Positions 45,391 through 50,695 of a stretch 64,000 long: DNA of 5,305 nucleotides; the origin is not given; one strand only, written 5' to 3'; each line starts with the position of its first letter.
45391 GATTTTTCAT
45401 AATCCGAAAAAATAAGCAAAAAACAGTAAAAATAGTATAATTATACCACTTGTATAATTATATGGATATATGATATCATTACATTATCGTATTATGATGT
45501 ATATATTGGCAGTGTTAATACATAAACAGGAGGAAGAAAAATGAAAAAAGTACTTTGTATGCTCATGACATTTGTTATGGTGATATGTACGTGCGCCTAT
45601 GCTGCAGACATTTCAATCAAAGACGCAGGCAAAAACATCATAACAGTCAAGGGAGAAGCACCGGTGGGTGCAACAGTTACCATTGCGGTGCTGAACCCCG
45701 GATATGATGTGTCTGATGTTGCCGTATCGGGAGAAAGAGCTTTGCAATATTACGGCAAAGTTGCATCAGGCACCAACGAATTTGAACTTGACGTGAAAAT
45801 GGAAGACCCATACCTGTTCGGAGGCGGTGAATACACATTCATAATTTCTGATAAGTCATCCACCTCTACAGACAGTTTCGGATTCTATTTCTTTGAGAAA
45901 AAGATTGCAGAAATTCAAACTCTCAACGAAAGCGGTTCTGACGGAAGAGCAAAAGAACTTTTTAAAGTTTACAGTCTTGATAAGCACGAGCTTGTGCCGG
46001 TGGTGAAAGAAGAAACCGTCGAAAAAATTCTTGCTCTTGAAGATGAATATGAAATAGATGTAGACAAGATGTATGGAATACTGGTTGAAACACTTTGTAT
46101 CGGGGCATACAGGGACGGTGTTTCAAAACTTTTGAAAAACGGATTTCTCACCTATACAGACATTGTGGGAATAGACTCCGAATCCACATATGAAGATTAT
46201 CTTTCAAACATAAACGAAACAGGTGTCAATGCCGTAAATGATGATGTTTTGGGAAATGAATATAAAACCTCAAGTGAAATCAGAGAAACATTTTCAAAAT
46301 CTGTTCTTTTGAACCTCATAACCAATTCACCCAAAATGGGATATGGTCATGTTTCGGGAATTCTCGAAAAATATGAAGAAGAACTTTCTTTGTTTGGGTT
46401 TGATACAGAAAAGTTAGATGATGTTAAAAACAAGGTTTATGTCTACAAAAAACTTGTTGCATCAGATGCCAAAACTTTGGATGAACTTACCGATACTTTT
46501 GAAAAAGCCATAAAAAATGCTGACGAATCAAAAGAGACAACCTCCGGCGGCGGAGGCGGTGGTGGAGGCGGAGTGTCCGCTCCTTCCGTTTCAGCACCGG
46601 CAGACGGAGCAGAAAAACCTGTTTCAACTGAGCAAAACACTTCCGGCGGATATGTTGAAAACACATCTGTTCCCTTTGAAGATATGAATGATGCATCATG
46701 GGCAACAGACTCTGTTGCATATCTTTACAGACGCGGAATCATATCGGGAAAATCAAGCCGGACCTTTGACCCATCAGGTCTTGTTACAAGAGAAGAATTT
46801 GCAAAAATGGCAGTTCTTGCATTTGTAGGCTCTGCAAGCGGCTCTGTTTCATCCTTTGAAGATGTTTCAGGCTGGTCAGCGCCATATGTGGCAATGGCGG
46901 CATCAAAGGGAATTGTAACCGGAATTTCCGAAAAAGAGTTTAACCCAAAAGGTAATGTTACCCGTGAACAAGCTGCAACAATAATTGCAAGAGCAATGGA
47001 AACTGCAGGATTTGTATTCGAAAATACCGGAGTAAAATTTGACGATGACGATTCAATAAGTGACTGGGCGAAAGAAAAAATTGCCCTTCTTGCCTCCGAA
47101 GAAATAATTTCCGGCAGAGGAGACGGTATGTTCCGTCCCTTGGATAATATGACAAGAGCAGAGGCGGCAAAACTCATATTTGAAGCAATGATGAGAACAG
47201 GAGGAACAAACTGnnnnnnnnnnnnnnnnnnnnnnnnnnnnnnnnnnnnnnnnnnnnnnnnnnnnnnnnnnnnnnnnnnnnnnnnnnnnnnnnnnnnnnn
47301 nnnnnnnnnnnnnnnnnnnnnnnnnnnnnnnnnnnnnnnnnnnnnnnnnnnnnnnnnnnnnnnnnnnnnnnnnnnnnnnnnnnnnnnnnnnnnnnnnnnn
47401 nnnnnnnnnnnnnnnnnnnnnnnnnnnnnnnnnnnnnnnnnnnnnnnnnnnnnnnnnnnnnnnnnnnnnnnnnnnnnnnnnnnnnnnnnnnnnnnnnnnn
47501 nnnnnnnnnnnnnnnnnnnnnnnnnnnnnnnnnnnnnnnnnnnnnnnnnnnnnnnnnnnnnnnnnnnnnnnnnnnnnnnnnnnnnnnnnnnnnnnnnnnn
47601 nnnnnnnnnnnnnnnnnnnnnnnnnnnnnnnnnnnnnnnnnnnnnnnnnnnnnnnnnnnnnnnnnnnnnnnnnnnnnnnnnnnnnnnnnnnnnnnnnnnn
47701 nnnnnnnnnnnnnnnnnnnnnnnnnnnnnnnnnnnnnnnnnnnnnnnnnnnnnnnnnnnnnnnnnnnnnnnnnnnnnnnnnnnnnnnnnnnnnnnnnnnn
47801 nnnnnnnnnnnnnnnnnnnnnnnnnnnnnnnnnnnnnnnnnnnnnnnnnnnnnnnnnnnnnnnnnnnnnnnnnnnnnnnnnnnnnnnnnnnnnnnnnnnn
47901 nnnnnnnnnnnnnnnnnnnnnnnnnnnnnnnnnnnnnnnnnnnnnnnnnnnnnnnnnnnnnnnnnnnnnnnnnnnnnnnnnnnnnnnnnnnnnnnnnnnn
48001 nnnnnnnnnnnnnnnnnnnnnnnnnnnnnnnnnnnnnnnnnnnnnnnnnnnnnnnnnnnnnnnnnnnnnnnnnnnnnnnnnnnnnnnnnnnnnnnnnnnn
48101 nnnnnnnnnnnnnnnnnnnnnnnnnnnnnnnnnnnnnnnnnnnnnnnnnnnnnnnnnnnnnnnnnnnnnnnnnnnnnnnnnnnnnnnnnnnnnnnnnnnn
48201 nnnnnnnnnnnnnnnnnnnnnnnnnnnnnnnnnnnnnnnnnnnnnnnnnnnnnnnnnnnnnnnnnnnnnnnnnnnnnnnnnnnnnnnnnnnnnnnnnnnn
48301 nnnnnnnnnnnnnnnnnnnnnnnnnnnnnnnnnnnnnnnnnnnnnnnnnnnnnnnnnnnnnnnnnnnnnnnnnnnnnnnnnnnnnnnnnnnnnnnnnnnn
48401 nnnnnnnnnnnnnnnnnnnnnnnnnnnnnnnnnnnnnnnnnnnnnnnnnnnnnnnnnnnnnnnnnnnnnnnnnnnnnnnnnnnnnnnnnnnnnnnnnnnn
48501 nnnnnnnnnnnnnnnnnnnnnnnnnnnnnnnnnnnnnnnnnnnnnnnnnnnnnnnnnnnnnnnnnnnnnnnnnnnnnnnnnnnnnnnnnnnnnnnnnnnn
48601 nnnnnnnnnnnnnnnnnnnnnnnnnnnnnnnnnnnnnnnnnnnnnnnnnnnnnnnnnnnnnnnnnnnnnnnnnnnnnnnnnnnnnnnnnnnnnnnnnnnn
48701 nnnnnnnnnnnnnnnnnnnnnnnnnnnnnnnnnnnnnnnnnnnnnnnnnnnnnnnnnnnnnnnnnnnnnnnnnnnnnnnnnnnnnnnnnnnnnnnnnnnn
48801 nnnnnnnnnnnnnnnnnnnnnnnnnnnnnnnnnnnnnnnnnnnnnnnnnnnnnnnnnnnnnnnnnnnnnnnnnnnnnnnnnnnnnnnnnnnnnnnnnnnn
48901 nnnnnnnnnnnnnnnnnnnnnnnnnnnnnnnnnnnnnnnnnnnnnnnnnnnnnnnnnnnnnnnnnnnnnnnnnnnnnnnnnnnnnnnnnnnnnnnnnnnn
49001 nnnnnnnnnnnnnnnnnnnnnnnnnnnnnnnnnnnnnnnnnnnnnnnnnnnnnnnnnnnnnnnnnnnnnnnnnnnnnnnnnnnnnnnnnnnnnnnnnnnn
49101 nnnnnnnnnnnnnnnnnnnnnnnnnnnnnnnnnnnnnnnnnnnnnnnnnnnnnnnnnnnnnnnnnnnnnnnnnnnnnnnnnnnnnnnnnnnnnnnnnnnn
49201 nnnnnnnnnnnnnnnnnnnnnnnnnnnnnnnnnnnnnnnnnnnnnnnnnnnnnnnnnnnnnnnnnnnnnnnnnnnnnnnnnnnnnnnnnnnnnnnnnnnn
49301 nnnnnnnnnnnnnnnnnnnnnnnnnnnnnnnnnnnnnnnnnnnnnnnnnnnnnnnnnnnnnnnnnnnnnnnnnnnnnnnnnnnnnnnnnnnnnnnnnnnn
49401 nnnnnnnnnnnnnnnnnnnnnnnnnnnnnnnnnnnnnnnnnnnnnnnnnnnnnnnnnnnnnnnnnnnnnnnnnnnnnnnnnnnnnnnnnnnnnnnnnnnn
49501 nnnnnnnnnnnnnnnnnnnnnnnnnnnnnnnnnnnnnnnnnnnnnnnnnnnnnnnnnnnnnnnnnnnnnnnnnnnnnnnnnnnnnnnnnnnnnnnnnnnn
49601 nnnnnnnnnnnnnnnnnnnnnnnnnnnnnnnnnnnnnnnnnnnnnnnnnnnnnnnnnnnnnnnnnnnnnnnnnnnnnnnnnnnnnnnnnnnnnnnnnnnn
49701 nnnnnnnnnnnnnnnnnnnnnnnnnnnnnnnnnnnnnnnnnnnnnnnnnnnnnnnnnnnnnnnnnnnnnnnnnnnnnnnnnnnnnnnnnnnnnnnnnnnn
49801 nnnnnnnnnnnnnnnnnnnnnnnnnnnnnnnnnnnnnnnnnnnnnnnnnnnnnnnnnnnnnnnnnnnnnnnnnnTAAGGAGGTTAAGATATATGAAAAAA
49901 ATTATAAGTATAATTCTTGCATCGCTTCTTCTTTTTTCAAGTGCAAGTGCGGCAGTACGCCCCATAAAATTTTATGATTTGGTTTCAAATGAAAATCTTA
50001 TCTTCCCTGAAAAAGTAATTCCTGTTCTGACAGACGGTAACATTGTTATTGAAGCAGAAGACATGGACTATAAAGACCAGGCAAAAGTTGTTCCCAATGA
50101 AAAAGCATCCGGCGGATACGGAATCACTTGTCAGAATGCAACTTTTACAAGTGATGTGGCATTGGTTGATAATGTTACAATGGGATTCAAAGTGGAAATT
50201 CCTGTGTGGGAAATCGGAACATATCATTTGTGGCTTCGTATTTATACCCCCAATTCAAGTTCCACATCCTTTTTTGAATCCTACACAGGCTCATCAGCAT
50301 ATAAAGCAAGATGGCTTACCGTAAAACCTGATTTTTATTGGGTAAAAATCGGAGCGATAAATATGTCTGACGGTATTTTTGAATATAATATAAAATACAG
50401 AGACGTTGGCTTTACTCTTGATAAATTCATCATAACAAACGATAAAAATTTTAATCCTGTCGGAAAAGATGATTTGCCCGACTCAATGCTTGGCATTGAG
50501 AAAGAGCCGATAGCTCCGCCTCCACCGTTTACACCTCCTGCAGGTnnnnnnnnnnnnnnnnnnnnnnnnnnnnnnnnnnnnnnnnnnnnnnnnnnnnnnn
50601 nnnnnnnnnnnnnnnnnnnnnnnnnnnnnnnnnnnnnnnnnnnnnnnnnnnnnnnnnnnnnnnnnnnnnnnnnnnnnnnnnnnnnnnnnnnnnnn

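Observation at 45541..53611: Three-gene surface operon: SLH protein, giant SLH-like protein, CBM/heparinase-II-III-like/discoidin protein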

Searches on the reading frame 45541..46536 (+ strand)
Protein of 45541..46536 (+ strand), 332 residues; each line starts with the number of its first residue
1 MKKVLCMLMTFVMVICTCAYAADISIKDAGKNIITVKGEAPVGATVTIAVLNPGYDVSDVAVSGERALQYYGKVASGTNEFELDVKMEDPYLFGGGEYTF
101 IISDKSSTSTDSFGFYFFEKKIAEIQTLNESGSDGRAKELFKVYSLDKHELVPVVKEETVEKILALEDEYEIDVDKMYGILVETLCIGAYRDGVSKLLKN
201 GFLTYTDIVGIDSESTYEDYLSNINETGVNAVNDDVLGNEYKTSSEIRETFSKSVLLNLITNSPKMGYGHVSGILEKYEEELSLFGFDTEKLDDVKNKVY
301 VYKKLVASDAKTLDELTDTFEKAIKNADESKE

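Call 22: find_homologous_proteins(query=window:45541-46536:+)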
Query seq(332 aa) (332 aa): 4 proteins with E <= 0.001 among 3516 candidates.
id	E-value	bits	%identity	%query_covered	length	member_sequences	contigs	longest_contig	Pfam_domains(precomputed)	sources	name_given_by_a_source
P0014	2.1e-209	712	100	100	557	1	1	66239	PF00395.26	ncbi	-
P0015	4.6e-138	478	67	100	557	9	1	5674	PF00395.26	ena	-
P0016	1.4e-119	417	59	99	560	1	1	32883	PF00395.26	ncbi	-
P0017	1.1e-96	342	49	100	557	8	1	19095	PF00395.26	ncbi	-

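Call 45: search_protein_families(library=pfam, proteins=[window:45541-46536:+], max_evalue=10)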
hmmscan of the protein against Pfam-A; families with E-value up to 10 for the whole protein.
seq(332 aa): 2 families
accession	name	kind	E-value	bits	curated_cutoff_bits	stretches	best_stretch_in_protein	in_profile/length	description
PF02593.20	DUF166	-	0.0075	16.3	24.4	1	24-83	140-199/221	Domain of unknown function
PF06842.17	DUF1242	-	0.13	12.7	25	1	7-21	1-15/35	Protein of unknown function (DUF1242)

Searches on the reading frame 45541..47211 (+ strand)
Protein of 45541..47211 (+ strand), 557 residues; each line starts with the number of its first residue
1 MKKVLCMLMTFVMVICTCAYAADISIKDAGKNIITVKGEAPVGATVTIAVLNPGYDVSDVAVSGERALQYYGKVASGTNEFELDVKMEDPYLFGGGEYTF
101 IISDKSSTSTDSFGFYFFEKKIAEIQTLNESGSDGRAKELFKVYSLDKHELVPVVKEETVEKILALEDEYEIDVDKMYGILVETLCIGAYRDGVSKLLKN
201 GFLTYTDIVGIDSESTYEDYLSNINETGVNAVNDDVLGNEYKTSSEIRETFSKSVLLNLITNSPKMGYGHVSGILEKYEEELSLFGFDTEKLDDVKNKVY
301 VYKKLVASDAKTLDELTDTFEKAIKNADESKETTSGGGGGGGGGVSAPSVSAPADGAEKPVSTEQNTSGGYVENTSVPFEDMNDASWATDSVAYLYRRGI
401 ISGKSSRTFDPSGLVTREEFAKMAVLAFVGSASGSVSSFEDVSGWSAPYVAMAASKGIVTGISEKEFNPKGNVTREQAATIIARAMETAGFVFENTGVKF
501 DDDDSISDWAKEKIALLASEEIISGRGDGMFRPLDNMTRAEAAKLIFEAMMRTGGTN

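Call 6: search_protein_families(library=pfam, proteins=[window:45541-47211:+], max_evalue=0.01)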
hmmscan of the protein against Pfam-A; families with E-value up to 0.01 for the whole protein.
window:45541-47211:+ (557 aa): 1 family
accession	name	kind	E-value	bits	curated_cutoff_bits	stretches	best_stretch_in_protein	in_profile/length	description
PF00395.25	SLH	-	2.8e-42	142.9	20.8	3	499-543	1-44/44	S-layer homology domain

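Call 21: search_protein_families(library=ncbifam, proteins=[window:45541-47211:+], max_evalue=0.01)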
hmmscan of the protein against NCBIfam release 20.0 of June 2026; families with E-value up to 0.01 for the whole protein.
window:45541-47211:+ (557 aa): 1 family
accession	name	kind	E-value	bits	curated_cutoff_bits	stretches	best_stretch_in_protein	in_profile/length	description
NF033190.2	inl_like_NEAT_1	exception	4.9e-10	38.4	1275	1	372-551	575-753/754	NEAT domain-containing leucine-rich repeat protein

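Call 58: predict_structure(alignment_id=A5)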
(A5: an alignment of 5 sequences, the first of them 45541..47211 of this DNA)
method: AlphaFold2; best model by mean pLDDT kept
length: 557 residues; sequences in the alignment: 5
mean_pLDDT: 54.1   pTM: 0.36
mean pLDDT of the five models: 54.1, 50.8, 50.5, 47.2, 46.7
residues with pLDDT >= 90: 0; 70-90: 130; 50-70: 194; < 50: 233
segments of 3 or more residues with pLDDT < 50: 1-22, 59-67, 122-224, 227-229, 231-242, 263-267, 330-376, 403-406, 433-438, 461-466, 526-528, 555-557
pLDDT, mean of each block of 10 residues (from residue 1): 40 31 49 64 62 55 45 58 66 55 57 52 45 36 30 32 32 34 33 34 36 37 48 43 52 58 48 73 79 77 69 75 76 32 24 26 25 48 63 64 56 77 72 49 57 66 49 79 77 73 63 79 59 76 80 57
secondary structure, 60 per line:
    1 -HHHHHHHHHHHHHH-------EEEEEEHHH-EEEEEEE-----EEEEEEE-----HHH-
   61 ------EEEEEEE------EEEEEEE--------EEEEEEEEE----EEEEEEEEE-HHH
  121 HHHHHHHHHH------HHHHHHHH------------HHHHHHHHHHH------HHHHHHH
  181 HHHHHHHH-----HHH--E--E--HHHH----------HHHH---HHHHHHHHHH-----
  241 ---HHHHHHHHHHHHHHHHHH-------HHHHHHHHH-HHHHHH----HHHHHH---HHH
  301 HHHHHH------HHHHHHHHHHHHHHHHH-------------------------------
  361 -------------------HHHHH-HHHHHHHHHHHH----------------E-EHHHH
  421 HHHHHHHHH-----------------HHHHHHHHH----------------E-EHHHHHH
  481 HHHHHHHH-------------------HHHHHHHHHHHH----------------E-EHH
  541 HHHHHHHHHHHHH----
elements in order: H2-15 E23-28 E33-39 E45-51 E67-73 E80-86 E95-103 E108-116 H118-130 H137-144 H157-167 H174-188 H205-208 H219-222 H226-235 H244-261 H269-277 H279-284 H289-294 H298-306 H313-329 H380-384 H386-397 H417-429 H447-455 H475-488 H508-519 H539-553

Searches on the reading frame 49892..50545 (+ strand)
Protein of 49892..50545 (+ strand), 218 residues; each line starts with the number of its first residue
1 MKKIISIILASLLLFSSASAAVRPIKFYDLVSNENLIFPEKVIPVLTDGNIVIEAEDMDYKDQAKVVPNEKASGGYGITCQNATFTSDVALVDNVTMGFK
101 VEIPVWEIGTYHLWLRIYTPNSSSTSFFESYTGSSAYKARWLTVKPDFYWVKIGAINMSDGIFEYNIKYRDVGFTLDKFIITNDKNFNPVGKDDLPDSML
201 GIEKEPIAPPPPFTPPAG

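Call 45: search_protein_families(library=pfam, proteins=[window:49892-50545:+], max_evalue=10)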
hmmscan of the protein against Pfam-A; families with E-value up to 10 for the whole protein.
seq(218 aa): 0 families

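Call 82: search_solved_structures(query=window:49892-50545:+, max_evalue=10)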
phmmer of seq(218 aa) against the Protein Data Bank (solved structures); distinct sequences matched with E-value up to 10: 21.
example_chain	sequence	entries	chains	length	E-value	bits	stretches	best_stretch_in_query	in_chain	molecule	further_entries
4bkl_A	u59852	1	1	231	0.014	18.1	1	131-177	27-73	M2139 FAB FRAGMENT HEAVY CHAIN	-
9xwn_B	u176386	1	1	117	0.081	15.6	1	130-181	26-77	BD23-0152-H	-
6h3h_A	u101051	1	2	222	0.087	15.5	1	131-180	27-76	Anti-fullerene antibody Fab fragment Heavy chain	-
3nfp_A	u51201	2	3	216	0.21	14.2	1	130-177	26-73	Heavy chain of Fab fragment of daclizumab | Light chain of Fab fragment of daclizumab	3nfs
6ev1_A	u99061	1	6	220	0.26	14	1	130-181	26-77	Heavy chain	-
6ev2_A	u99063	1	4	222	0.26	13.9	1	130-181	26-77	Heavy chain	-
6ddr_B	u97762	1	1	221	0.33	13.6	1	134-194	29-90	Anti-MICA Fab fragment heavy chain clone 13A9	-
6iap_E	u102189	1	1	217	0.5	13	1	131-182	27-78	Fab NKp46-4 heavy chain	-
1e6j_H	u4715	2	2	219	0.51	13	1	130-180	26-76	IMMUNOGLOBULIN | IMMUNOGLOBULIN HEAVY CHAIN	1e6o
9cbn_A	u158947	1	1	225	0.56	12.8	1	130-189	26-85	HAstV1 neutralizing Fab 3B4 heavy chain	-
9axl_H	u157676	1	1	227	0.57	12.8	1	131-181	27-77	R21D10 Fab heavy chain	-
2i9l_B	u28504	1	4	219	0.57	12.8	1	131-179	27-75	Antibody 7D11 heavy chain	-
6sxi_A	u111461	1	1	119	0.63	12.7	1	131-182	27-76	Single chain Fv - heavy chain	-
9xwm_E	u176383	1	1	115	0.83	12.3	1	131-181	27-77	BD23-0087-H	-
7mw2_D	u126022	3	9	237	0.84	12.3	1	130-193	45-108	Fab of antibody clone 6, heavy chain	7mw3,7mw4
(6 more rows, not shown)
